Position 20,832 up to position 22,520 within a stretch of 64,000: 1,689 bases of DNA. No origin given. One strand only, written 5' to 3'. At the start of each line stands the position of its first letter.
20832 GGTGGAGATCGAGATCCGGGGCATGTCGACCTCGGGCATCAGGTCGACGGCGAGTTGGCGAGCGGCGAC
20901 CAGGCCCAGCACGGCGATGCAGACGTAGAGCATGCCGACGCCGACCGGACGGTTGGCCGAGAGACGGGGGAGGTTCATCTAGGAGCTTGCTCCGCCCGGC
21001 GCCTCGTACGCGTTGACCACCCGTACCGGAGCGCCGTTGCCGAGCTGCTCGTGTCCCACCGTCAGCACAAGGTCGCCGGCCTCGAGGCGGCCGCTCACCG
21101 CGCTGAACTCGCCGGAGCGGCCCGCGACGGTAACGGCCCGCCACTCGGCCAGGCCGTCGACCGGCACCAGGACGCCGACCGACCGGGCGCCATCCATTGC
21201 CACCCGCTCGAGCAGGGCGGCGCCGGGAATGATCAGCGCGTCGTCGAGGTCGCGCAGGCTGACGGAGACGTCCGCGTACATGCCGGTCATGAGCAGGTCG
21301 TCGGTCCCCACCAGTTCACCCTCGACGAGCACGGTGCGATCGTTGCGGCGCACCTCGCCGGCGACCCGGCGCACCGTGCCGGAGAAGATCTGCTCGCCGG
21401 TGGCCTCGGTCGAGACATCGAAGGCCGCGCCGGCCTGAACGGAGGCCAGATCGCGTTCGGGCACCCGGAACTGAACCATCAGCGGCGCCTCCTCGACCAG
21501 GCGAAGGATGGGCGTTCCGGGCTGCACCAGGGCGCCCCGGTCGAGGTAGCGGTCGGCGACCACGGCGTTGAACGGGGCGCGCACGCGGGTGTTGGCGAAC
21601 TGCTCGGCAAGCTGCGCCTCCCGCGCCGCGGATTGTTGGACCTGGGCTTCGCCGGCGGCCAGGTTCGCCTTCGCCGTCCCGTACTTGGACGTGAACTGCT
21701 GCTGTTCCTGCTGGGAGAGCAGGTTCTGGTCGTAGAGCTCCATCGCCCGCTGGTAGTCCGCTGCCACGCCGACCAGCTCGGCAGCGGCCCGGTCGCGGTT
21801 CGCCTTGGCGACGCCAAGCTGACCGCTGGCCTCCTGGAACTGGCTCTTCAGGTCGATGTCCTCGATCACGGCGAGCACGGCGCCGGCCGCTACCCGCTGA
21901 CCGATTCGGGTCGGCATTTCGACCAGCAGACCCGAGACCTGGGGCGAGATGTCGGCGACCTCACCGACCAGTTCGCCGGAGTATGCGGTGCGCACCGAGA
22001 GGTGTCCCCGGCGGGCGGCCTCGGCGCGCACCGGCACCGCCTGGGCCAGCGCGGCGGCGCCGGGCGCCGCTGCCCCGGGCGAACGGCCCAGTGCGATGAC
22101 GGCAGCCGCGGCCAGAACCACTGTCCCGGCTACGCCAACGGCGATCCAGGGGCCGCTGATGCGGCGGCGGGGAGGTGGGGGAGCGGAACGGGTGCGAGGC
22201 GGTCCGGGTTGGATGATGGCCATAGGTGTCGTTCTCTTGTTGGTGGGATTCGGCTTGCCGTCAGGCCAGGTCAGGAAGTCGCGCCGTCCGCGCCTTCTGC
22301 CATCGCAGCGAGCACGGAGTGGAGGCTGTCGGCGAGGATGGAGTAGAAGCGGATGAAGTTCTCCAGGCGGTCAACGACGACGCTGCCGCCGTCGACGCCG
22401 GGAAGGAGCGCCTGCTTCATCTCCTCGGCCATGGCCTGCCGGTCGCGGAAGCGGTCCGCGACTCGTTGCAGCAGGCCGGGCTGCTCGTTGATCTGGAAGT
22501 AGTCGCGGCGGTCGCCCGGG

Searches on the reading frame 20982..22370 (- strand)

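Call 64: search_protein_families(library=pfam, proteins=[window:20982-22370:-], max_evalue=0.00001)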
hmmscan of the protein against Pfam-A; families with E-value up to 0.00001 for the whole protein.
window:20982-22370:- (463 aa): 2 families
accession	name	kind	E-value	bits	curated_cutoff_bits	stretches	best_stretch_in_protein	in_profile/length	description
PF16576.10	HlyD_D23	-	1.4e-17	64.2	30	1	138-366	19-214/214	Barrel-sandwich domain of CusB or HlyD membrane-fusion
PF13437.12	HlyD_3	-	5.3e-17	62.9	22.2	1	263-353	2-93/106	HlyD family secretion protein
